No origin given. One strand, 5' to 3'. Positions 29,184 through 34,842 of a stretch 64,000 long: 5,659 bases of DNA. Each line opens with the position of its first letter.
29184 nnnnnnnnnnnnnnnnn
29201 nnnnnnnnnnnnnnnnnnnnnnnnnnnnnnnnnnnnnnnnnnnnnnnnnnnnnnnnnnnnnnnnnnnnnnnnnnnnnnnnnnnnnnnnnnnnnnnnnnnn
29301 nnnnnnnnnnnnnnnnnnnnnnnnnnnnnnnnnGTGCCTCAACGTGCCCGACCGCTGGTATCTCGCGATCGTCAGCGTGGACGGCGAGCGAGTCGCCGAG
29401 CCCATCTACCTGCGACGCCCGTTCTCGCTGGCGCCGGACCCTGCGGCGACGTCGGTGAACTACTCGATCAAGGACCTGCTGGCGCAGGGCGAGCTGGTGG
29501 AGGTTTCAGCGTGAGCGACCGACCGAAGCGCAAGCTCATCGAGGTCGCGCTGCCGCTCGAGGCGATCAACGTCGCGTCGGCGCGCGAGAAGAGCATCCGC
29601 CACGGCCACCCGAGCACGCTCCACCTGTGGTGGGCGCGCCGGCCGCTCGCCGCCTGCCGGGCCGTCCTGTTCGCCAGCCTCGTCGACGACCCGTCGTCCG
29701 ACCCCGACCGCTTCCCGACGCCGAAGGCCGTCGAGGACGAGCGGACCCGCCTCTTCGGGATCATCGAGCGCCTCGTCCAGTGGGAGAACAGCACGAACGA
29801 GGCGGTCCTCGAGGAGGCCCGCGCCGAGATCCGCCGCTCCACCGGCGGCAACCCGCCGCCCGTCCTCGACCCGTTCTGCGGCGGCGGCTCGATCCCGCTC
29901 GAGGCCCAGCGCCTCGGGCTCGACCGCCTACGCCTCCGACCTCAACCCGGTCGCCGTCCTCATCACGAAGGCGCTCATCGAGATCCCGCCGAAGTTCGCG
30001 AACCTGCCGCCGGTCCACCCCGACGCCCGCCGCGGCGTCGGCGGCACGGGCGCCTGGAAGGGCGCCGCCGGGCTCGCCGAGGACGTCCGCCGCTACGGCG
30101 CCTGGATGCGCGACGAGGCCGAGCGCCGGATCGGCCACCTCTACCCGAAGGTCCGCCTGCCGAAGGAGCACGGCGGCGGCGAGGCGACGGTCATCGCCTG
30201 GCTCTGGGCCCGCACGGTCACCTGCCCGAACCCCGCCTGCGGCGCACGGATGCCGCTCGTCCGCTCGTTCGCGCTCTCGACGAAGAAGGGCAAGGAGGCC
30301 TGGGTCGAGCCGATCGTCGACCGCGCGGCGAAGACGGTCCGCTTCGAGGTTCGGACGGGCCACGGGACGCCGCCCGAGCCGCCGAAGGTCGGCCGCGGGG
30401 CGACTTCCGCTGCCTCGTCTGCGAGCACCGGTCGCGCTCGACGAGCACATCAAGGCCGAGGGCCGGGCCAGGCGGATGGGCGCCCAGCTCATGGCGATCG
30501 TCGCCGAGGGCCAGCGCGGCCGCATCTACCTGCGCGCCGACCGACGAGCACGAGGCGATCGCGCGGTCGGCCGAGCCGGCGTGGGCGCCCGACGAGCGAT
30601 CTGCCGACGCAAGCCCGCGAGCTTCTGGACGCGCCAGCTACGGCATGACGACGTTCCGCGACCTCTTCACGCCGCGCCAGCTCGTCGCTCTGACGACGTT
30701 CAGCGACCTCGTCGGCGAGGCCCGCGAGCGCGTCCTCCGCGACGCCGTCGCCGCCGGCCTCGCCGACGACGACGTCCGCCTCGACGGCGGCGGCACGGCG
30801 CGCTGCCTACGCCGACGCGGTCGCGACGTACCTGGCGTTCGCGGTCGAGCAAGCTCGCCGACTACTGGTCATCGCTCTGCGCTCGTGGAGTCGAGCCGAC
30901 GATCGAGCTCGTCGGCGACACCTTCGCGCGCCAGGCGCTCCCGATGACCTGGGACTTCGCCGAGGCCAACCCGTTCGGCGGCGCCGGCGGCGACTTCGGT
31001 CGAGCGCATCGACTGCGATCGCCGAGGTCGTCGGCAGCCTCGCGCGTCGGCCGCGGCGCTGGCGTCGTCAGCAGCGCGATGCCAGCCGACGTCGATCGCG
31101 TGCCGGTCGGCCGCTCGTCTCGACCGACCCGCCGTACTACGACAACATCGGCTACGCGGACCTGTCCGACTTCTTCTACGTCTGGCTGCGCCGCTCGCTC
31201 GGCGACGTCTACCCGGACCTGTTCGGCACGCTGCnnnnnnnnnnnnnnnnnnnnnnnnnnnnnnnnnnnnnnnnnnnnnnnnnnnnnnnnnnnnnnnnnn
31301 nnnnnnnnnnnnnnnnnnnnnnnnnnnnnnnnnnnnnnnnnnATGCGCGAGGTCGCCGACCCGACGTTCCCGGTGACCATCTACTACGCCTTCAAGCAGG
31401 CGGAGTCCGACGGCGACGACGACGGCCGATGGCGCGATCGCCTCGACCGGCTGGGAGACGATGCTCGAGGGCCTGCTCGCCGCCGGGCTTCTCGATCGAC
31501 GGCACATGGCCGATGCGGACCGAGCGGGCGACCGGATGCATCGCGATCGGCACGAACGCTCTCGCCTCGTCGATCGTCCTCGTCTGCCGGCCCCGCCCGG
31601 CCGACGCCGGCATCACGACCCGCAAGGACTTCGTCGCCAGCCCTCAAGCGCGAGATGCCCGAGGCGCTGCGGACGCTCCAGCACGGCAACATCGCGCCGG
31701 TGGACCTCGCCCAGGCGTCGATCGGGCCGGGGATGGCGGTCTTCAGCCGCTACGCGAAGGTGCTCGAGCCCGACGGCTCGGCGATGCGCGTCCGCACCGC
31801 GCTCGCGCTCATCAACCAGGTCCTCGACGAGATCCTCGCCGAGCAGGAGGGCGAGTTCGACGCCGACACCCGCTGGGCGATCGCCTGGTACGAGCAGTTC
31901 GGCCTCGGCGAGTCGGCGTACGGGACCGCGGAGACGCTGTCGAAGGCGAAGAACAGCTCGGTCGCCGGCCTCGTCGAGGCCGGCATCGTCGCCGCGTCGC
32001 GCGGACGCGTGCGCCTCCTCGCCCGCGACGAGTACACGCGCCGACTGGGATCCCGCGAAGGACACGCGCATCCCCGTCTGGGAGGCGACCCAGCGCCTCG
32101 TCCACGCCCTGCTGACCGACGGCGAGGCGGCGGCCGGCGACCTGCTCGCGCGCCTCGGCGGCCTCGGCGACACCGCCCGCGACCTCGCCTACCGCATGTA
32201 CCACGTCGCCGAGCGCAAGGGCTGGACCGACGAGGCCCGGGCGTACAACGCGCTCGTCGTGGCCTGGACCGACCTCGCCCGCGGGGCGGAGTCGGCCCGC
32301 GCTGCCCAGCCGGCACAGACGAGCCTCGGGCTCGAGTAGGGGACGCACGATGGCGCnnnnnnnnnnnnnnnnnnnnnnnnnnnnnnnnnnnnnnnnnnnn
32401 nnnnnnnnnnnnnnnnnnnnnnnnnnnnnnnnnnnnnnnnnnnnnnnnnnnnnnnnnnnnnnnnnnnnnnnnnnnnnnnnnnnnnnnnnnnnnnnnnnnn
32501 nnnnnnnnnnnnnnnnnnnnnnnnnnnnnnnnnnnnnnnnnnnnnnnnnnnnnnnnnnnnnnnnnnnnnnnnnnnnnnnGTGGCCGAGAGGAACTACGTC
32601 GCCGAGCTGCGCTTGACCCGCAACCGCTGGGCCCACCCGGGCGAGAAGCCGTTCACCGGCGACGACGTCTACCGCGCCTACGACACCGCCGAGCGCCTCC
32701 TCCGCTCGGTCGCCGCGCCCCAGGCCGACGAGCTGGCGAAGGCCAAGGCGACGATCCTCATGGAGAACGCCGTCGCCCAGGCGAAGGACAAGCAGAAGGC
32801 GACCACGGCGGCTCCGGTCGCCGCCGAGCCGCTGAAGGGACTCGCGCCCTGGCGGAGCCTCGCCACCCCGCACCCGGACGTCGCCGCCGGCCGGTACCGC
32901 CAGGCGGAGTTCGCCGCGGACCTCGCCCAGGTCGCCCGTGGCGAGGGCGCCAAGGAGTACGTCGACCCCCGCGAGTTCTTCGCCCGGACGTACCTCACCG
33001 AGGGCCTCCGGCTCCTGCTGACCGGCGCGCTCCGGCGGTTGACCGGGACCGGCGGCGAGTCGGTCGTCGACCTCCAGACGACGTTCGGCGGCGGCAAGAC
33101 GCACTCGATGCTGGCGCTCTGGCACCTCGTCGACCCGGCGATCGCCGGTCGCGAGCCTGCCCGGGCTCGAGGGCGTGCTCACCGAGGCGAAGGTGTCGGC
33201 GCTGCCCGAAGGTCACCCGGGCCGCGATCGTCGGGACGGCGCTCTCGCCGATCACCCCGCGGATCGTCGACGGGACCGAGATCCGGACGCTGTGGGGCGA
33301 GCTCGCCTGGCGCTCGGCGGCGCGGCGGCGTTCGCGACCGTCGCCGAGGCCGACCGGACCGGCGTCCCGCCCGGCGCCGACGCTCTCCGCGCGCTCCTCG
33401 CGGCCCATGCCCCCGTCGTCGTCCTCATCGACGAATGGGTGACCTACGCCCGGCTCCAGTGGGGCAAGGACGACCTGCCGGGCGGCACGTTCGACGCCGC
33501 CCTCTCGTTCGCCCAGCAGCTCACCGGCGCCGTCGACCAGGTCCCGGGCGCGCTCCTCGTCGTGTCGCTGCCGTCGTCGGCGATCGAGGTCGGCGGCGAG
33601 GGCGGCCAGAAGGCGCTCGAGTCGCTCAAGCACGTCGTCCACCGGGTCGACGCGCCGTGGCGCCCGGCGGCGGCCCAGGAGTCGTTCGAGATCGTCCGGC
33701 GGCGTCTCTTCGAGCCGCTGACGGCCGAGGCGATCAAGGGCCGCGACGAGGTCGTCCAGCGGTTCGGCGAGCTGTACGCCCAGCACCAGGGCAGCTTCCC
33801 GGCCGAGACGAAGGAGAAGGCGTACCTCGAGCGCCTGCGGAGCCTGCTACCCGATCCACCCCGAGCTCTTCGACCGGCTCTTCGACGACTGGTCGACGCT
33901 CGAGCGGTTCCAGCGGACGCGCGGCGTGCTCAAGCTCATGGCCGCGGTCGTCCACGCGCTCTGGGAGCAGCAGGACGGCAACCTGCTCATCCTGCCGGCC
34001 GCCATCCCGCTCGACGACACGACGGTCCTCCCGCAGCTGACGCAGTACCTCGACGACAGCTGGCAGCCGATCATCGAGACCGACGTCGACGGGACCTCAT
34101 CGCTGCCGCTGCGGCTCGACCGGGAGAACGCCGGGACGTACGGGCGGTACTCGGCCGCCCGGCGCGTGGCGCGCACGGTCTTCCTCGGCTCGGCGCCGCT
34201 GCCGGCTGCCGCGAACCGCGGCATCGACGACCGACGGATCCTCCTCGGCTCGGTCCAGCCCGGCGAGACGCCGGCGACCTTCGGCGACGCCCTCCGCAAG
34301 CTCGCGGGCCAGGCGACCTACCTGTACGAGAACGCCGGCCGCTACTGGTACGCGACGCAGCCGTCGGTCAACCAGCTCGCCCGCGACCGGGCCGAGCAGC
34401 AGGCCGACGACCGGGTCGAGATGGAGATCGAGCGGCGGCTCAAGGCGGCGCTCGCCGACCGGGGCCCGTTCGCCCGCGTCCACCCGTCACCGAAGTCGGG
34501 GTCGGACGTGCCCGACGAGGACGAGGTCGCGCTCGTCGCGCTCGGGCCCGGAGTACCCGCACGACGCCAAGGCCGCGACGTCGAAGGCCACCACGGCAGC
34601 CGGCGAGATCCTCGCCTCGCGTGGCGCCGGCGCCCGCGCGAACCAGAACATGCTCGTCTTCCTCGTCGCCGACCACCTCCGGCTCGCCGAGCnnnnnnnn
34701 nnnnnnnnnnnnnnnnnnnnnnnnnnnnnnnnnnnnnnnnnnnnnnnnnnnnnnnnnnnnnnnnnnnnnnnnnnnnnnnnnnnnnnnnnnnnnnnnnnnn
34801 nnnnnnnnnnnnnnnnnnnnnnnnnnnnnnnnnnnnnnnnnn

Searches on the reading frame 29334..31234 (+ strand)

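Call 29: search_protein_families(library=padloc, proteins=[window:29334-30944:+, window:29627-31234:+], max_evalue=0.001)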
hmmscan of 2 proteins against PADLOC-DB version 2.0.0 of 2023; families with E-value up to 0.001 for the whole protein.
window:29334-30944:+ (537 aa): 5 families
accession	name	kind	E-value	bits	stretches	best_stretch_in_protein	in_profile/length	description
PDLC00660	HmaB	-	7.3e-78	260.4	2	65-197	8-162/967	DNA-adenine methylase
PDLC00661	HmaB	-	6.3e-75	250.7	2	65-197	7-161/973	DNA-adenine methylase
PDLC03233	MTase_II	-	5.7e-13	46.3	1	67-197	33-145/731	Type II methyltransferase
PDLC03352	MTase_II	-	1.8e-07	27.4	1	73-198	11-116/1023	Type II methyltransferase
PDLC02189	DUF1156_MTase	-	7.4e-07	25.7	0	140-197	130-187/944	-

window:29627-31234:+ (536 aa): 2 families
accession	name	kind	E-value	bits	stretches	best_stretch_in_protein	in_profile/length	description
PDLC00660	HmaB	-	1.4e-20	70.9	2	408-466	486-542/967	DNA-adenine methylase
PDLC00661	HmaB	-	2.6e-18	63.3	2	408-462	487-539/973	DNA-adenine methylase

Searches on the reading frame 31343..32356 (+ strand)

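Call 29: search_protein_families(library=padloc, proteins=[window:31343-32356:+], max_evalue=0.001)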
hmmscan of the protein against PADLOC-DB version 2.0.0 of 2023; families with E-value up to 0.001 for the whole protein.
window:31343-32356:+ (338 aa): 2 families
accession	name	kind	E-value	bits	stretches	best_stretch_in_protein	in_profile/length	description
PDLC00660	HmaB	-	1.3e-53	180.2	1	3-235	647-873/967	DNA-adenine methylase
PDLC00661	HmaB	-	3.3e-52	175.5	2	100-234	739-878/973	DNA-adenine methylase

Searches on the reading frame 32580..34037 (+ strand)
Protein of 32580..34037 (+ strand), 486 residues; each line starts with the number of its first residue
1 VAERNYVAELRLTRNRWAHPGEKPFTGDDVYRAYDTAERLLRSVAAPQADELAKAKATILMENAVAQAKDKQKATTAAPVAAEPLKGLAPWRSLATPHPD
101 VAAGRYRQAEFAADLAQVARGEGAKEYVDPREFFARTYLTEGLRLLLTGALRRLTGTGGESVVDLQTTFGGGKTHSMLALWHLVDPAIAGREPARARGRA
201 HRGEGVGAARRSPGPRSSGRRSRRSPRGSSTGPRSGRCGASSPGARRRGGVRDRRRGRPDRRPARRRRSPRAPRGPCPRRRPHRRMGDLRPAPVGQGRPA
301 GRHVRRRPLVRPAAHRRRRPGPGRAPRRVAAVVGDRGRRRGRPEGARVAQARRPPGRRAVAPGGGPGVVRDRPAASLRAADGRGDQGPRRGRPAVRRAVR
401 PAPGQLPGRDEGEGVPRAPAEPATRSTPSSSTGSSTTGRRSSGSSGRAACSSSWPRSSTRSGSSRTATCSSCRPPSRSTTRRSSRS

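Call 29: search_protein_families(library=padloc, proteins=[window:32580-34037:+], max_evalue=0.001)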
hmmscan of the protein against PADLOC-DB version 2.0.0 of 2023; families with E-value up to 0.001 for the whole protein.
window:32580-34037:+ (486 aa): 2 families
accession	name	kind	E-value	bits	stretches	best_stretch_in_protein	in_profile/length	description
PDLC00662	HmaC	-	1.1e-46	157.6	1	88-186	3-101/941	AAA+ ATPase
PDLC02192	DUF499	-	1.2e-11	41.2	1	129-183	34-88/1022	-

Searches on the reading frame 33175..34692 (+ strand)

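Call 29: search_protein_families(library=padloc, proteins=[window:33175-34692:+], max_evalue=0.001)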
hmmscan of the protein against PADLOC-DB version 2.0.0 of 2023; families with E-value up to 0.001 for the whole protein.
window:33175-34692:+ (506 aa): 2 families
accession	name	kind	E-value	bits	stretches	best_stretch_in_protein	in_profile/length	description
PDLC00662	HmaC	-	2.6e-61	206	1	46-226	159-337/941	AAA+ ATPase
PDLC02192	DUF499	-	0.00015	17.7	1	72-186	157-273/1022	-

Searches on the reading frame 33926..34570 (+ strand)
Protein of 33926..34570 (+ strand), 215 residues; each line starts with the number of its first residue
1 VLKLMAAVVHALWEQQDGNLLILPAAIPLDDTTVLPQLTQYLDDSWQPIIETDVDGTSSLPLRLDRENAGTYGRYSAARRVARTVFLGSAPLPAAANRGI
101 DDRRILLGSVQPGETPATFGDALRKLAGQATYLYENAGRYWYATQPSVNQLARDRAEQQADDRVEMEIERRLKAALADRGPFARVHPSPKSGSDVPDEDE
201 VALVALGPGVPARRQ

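Call 99: find_related_loci(query=window:33926-34570:+, collection=genome_contigs, flank=10000)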
Query window:33926-34570:+ (215 aa) in genome_contigs; peptide patterns used: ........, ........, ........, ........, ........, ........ (x = any residue, [..] = any of these).
334 stretches matched a pattern; 83 encode a relative of the query (tblastn E <= 1e-3); the best 80 are kept; 80 distinct loci.
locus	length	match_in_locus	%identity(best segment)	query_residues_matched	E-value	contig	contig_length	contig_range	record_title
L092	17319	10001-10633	95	1-211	3e-133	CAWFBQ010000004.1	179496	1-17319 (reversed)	MAG: uncultured Chloroflexia bacterium isolate MFD02416.bin.1.124 genome assembly, contig: contig_39035, whole genome sh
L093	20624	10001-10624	94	1-208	2e-129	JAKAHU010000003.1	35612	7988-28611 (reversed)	MAG: Chloroflexi bacterium isolate WY3.bin12 NODE_1719_length_35612_cov_1.861406, whole genome shotgun sequence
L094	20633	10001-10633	91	1-211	6e-125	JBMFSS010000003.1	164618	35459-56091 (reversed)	MAG: Candidatus Limnocylindrales bacterium isolate KM4345-31 NODE_8_length_164618_cov_8.892959, whole genome shotgun seq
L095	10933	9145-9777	89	1-211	3e-124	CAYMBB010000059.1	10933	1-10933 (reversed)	MAG TPA_asm: uncultured Anaerolineaceae bacterium isolate SRP093762_co1_178 genome assembly, contig: NODE_3460_length_10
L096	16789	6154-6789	89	1-211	3e-123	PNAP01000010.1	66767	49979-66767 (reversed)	MAG: Chloroflexi bacterium isolate palsa_1032 73.20110800_P1D.67_contig_6938, whole genome shotgun sequence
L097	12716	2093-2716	88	1-208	6e-123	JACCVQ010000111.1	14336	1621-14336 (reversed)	MAG: Chloroflexota bacterium isolate MGR_bin130 SD2897-2912_k127_8959704, whole genome shotgun sequence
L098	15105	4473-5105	88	1-211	1e-122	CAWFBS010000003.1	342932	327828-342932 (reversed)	MAG: uncultured Chloroflexia bacterium isolate MFD02416.bin.1.133 genome assembly, contig: contig_21904, whole genome sh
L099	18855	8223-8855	88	1-211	2e-121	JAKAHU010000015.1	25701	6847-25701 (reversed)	MAG: Chloroflexi bacterium isolate WY3.bin12 NODE_2969_length_25701_cov_1.687417, whole genome shotgun sequence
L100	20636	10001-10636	85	1-211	6e-117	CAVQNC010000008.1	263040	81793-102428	MAG: uncultured Chloroflexia bacterium isolate MFD03726.bin.1.123 genome assembly, contig: contig_35020, whole genome sh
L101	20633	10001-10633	84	1-211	7e-116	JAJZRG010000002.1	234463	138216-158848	MAG: Chloroflexi bacterium isolate SKS1.bin7 NODE_43_length_234463_cov_4.922364, whole genome shotgun sequence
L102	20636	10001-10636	84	1-211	3e-114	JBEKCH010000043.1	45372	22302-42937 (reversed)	MAG: Candidatus Limnocylindrales bacterium isolate SPRUCE 155 SPRUCE_155_43, whole genome shotgun sequence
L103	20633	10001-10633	88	1-211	5e-113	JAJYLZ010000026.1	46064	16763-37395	MAG: Chloroflexi bacterium isolate DBS2-1.bin9 NODE_1285_length_46064_cov_2.478808, whole genome shotgun sequence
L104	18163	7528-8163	86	1-211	8e-119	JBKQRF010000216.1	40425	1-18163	MAG: Candidatus Limnocylindrales bacterium isolate MGr2D2E2F__bin_5 MGr2D2E2F_000000184876, whole genome shotgun sequenc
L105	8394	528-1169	62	1-211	3e-82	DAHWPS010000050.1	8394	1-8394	MAG TPA_asm: Acidimicrobiaceae bacterium isolate clean1438 k141_13916, whole genome shotgun sequence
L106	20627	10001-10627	62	1-211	4e-81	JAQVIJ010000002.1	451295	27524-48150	MAG: Deltaproteobacteria bacterium isolate STE_37 NODE_3_length_451295_cov_13.058603_Sandtown_E, whole genome shotgun se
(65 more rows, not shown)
